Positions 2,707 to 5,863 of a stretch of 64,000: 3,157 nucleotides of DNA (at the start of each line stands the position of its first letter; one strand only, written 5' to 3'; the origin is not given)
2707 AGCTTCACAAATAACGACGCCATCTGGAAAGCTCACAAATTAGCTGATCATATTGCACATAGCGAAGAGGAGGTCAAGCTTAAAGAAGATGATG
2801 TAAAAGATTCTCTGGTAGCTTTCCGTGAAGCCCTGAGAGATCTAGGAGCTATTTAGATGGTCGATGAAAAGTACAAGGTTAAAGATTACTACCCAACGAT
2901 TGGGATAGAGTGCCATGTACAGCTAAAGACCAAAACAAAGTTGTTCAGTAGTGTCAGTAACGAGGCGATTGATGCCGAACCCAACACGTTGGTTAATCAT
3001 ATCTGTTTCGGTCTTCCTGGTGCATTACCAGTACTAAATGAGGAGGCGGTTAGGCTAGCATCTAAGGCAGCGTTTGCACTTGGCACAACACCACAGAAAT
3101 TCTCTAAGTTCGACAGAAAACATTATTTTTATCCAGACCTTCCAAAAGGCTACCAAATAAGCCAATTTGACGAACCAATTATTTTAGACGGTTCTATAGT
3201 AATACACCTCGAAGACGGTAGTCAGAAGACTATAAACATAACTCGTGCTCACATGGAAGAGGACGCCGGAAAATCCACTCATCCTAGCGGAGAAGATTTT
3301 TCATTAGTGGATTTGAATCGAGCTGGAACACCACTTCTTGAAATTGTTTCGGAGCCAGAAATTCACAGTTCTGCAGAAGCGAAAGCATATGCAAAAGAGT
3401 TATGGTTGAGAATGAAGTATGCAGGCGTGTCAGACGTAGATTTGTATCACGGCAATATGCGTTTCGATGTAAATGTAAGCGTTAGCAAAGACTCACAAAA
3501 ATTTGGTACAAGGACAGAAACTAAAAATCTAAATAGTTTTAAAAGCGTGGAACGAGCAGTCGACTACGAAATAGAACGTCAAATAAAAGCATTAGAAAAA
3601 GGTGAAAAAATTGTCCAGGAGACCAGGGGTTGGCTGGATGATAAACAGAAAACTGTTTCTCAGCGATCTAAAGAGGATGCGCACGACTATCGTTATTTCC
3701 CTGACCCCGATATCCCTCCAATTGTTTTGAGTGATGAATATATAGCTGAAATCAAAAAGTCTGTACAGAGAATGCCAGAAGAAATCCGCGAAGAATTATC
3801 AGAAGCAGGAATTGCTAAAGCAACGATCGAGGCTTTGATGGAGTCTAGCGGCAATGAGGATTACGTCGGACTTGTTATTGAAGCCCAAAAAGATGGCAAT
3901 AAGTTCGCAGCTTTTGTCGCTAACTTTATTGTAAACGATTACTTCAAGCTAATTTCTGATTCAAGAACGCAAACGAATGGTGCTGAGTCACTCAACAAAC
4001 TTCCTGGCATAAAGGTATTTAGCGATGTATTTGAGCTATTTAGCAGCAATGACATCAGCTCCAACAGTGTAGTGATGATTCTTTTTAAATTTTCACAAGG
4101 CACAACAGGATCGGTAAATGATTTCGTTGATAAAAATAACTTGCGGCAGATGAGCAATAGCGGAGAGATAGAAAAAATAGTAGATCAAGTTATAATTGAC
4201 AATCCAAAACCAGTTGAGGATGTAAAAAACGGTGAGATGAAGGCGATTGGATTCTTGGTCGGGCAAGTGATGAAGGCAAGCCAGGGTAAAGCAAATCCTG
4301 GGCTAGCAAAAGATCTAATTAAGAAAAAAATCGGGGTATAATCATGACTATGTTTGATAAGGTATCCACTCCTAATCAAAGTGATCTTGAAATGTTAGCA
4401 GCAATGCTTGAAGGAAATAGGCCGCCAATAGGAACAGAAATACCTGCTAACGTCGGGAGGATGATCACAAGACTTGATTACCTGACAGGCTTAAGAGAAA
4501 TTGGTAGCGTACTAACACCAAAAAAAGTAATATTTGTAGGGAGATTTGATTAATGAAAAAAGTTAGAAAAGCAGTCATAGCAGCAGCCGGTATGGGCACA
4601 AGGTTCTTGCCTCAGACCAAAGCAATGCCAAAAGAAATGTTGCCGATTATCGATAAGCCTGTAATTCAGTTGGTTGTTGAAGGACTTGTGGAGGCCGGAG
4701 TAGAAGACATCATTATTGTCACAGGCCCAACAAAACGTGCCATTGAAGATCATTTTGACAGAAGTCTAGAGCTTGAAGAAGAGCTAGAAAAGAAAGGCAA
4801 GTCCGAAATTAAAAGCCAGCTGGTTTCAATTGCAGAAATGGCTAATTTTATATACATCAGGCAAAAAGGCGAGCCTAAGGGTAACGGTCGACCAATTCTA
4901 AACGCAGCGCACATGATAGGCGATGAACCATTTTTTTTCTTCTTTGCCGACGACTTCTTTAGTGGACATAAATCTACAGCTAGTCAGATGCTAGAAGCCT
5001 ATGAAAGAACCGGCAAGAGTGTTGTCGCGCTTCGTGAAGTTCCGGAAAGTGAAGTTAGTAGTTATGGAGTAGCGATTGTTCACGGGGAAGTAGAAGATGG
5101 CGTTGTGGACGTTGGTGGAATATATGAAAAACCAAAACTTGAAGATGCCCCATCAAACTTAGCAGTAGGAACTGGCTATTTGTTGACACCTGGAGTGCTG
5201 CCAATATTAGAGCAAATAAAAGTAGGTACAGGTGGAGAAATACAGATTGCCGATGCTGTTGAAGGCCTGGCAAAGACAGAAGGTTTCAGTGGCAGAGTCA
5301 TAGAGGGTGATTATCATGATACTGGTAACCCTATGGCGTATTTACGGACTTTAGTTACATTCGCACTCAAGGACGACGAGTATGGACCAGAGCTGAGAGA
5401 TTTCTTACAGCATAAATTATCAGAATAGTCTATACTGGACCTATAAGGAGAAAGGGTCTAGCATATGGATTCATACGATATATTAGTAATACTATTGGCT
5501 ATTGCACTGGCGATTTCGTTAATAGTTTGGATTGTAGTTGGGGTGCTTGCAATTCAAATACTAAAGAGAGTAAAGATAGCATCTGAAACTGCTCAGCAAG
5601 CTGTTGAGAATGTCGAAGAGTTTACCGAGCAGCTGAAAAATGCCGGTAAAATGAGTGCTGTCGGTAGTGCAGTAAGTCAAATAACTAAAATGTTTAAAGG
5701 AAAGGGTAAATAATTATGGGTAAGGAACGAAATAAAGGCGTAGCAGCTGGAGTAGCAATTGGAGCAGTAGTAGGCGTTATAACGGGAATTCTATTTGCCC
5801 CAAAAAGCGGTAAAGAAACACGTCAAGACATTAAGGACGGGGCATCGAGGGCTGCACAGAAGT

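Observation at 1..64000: About twenty unassignable ORFs, all on the + strand, occupy almost every junction between conserved housekeeping genes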

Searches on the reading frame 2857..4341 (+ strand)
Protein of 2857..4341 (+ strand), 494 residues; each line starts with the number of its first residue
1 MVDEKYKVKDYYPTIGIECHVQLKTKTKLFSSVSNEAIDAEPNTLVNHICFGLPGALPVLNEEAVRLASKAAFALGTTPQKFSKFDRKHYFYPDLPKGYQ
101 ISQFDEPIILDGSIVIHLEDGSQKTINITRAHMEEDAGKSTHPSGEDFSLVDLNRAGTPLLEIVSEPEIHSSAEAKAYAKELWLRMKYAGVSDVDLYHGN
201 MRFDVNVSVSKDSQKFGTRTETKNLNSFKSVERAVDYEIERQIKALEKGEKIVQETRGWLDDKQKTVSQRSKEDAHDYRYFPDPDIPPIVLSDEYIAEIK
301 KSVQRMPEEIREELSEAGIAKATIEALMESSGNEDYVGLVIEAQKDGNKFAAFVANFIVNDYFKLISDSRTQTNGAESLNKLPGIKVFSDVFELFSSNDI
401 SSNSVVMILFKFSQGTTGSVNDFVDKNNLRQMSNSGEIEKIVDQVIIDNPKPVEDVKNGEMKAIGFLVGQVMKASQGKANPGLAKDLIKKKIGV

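Call 72: find_homologous_proteins(query=window:2857-4341:+, max_evalue=1e-100)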
Query window:2857-4341:+ (494 aa): 7834 proteins with E <= 1e-100 among 8000 candidates; the best 120 are listed.
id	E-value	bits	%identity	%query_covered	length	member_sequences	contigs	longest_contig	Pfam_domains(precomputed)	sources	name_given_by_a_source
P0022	0.0e+0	1094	100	100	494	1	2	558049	PF02637.24,PF02934.21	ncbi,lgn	-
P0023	2.3e-258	876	78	99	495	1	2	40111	PF02637.24,PF02934.21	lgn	-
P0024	8.8e-232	788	71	99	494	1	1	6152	PF02637.24,PF02934.21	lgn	-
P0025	8.8e-227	772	70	99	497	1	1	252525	PF02637.24,PF02934.21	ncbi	-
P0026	1.1e-223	761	71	100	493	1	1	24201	PF02637.24,PF02934.21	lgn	-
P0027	8.6e-221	752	70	100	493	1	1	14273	PF02637.24,PF02934.21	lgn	-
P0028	2.0e-220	751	70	100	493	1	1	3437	PF02637.24,PF02934.21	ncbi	-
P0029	4.5e-215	733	70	99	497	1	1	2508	PF02637.24,PF02934.21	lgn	-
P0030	2.9e-214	730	69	99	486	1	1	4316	PF02637.24,PF02934.21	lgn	-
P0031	1.2e-213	728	67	99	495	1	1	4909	PF02637.24,PF02934.21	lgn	-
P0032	2.0e-213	728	69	100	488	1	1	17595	PF02637.24,PF02934.21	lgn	-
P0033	5.5e-212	723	68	100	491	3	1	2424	PF02637.24,PF02934.21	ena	-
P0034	6.8e-212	723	68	99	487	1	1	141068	PF02637.24,PF02934.21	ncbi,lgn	-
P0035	3.4e-211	720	69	99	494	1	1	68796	PF02637.24,PF02934.21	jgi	jgi:aspartyl-tRNA(Asn)/glutamyl-tRNA(Gln) amidotransferase subunit B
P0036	1.5e-210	718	68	100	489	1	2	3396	PF02637.24,PF02934.21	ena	-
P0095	1.2e-201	689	64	100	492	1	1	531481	PF02637.24,PF02934.21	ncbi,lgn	-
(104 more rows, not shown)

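Call 73: find_encoding_contigs(protein=P0023, flank=10000, max_places=1)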
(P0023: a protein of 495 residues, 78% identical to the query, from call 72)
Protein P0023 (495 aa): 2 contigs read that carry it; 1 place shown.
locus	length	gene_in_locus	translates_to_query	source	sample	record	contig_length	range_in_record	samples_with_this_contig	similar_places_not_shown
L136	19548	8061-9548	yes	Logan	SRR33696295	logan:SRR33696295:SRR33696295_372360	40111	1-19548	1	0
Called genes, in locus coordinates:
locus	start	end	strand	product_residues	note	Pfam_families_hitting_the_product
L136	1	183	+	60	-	?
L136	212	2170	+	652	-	PF00270:DEAD (faint), PF04851:ResIII, PF17757:UvrB_inter, PF27431:UvrB_3rd, PF00271:Helicase_C, PF12344:UvrB, PF02151:UVR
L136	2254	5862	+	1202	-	PF20674:SpaA_3 (faint), PF24514:SpaA_4 (weak), PF19403:SpaA_2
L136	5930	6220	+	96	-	PF02686:GatC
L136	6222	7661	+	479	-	PF01425:Amidase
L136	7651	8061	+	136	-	-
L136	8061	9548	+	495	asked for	PF02934:GatB_N, PF02637:GatB_Yqey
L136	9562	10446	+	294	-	PF00483:NTP_transferase, PF12804:NTP_transf_3 (weak)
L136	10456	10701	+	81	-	-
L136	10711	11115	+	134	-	-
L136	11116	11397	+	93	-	PF18910:DUF5665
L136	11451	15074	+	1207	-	PF02811:PHP, PF07733:DNA_pol3_alpha, PF17657:DNA_pol3_finger, PF14579:HHH_6, PF01336:tRNA_anti-codon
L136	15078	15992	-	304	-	PF00188:CAP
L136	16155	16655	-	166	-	PF00588:SpoU_methylase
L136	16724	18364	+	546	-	PF00437:T2SSE, PF13604:AAA_30 (faint)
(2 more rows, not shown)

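Call 74: find_encoding_contigs(protein=P0025, flank=10000, max_places=1)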
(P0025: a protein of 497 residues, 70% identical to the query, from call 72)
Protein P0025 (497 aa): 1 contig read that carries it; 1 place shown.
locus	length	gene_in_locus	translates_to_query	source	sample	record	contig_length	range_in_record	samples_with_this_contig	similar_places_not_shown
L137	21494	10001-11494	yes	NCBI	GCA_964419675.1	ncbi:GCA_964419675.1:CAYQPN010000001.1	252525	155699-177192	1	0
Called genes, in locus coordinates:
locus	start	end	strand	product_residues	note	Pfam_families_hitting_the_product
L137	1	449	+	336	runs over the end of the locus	PF00294:PfkB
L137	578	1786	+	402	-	-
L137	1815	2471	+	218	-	PF18306:LDcluster4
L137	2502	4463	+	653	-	PF00270:DEAD (faint), PF04851:ResIII, PF17757:UvrB_inter, PF27431:UvrB_3rd, PF00271:Helicase_C, PF12344:UvrB, PF02151:UVR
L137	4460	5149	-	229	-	PF04203:Sortase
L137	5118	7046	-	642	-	PF19077:Big_13 (faint), PF22352:K319L-like_PKD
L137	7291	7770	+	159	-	-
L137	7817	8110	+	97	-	PF02686:GatC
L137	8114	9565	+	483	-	PF01425:Amidase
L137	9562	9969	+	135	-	-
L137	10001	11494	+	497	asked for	PF02934:GatB_N, PF02637:GatB_Yqey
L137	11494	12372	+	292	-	PF00483:NTP_transferase, PF12804:NTP_transf_3 (weak)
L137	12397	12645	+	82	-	-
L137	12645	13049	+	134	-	-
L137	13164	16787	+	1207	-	PF02811:PHP, PF07733:DNA_pol3_alpha, PF17657:DNA_pol3_finger, PF14579:HHH_6, PF01336:tRNA_anti-codon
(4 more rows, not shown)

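Call 75: find_encoding_contigs(protein=P0026, flank=10000, max_places=1)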
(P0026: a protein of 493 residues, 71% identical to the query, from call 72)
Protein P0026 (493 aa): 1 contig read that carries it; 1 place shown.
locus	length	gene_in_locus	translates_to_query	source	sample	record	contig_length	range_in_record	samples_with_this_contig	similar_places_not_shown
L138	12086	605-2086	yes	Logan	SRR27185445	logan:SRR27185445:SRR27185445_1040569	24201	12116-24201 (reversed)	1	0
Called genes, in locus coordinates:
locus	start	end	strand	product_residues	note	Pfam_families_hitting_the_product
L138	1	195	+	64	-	?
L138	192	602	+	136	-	-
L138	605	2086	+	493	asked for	PF02934:GatB_N, PF02637:GatB_Yqey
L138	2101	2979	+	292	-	PF00483:NTP_transferase, PF12804:NTP_transf_3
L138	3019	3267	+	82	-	-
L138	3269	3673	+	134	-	-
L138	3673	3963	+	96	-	PF18910:DUF5665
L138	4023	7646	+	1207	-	PF02811:PHP, PF07733:DNA_pol3_alpha, PF17657:DNA_pol3_finger, PF14579:HHH_6, PF01336:tRNA_anti-codon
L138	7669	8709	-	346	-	PF00188:CAP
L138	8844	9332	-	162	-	PF00588:SpoU_methylase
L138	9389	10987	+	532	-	PF00437:T2SSE, PF13401:AAA_22 (faint)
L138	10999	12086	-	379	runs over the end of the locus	PF00390:malic, PF03949:Malic_M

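Call 107: find_encoding_contigs(protein=P0095, flank=10000, max_places=1)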
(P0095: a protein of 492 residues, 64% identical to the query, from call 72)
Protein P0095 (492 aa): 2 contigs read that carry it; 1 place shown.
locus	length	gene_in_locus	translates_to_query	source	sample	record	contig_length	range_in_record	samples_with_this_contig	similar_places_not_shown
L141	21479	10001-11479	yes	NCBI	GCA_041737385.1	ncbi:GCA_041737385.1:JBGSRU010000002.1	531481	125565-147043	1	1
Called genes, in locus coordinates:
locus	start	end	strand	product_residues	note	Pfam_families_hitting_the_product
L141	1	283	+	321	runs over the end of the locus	PF02779:Transket_pyr, PF02780:Transketolase_C, PF22613:Transketolase_C_1 (weak)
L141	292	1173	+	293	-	PF00892:EamA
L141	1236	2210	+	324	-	PF01116:F_bP_aldolase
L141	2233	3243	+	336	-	PF00294:PfkB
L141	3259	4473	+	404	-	-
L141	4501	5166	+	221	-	PF18306:LDcluster4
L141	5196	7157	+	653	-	PF00270:DEAD (faint), PF04851:ResIII, PF17757:UvrB_inter, PF27431:UvrB_3rd, PF00271:Helicase_C, PF12344:UvrB, PF02151:UVR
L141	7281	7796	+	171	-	-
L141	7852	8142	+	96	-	PF02686:GatC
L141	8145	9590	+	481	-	PF01425:Amidase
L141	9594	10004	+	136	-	-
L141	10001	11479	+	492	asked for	PF02934:GatB_N, PF02637:GatB_Yqey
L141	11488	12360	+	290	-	PF00483:NTP_transferase, PF12804:NTP_transf_3 (weak)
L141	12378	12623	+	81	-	-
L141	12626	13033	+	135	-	-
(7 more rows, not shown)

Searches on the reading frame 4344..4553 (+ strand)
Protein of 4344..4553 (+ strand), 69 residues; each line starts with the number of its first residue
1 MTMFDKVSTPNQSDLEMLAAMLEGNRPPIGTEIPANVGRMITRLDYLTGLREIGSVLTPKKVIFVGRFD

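Call 4: search_protein_families(library=pfam, max_evalue=0.1, proteins=[window:4344-4553:+])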
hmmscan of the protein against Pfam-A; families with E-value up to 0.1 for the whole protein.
window:4344-4553:+ (69 aa): 0 families

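Call 49: search_protein_families(library=ncbifam, max_evalue=0.01, proteins=[window:4344-4553:+])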
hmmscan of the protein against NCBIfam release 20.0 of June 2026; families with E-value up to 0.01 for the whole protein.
window:4344-4553:+ (69 aa): 0 families

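Call 94: search_protein_families(library=phrogs, max_evalue=0.01, proteins=[window:4344-4553:+])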
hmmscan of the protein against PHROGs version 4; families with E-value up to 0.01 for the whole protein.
window:4344-4553:+ (69 aa): 0 families

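Call 103: list_cluster_members(proteins=[window:4344-4553:+, window:40516-40776:+, window:42154-42372:+, window:52120-52434:+, window:54524-55090:+, window:56473-56868:+, window:56948-57349:+, window:59568-60266:+, window:60266-60544:+, window:60581-60955:+])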
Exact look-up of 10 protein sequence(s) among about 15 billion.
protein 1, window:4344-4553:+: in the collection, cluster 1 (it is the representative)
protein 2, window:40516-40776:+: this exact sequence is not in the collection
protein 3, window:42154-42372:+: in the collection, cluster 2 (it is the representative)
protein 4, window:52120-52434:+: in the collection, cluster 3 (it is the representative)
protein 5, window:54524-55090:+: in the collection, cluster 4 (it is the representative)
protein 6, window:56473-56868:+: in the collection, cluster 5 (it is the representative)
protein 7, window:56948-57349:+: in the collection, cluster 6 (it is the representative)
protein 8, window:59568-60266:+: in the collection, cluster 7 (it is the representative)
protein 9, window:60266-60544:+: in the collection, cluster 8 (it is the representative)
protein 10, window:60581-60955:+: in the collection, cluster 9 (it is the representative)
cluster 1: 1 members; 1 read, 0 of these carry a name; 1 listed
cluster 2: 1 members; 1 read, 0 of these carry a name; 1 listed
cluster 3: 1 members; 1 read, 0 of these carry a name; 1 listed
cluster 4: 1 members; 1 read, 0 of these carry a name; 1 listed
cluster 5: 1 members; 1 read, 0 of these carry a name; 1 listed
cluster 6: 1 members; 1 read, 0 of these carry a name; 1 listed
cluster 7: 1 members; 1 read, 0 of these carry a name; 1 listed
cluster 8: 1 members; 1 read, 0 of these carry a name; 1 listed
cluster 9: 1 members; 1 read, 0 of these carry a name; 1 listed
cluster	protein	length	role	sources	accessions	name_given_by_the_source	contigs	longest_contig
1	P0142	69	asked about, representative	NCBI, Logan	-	-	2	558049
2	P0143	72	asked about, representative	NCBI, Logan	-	-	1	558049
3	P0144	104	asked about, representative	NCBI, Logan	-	-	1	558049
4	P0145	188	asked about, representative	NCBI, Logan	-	-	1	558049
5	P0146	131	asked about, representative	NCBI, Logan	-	-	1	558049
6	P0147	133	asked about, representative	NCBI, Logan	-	-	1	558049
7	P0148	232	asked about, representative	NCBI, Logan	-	-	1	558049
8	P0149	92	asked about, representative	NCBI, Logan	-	-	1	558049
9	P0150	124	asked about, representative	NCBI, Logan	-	-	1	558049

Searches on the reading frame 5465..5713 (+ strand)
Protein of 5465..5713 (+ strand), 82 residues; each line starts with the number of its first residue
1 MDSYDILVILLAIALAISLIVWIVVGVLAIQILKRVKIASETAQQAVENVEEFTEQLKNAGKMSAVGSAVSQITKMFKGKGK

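Call 19: search_protein_families(library=ncbifam, max_evalue=0.001, proteins=[window:5465-5713:+])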
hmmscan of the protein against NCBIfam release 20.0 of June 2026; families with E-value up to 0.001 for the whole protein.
window:5465-5713:+ (82 aa): 0 families

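Call 86: search_protein_families(library=pfam, max_evalue=0.0001, proteins=[window:5465-5713:+])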
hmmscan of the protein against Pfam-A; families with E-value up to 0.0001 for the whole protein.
window:5465-5713:+ (82 aa): 0 families
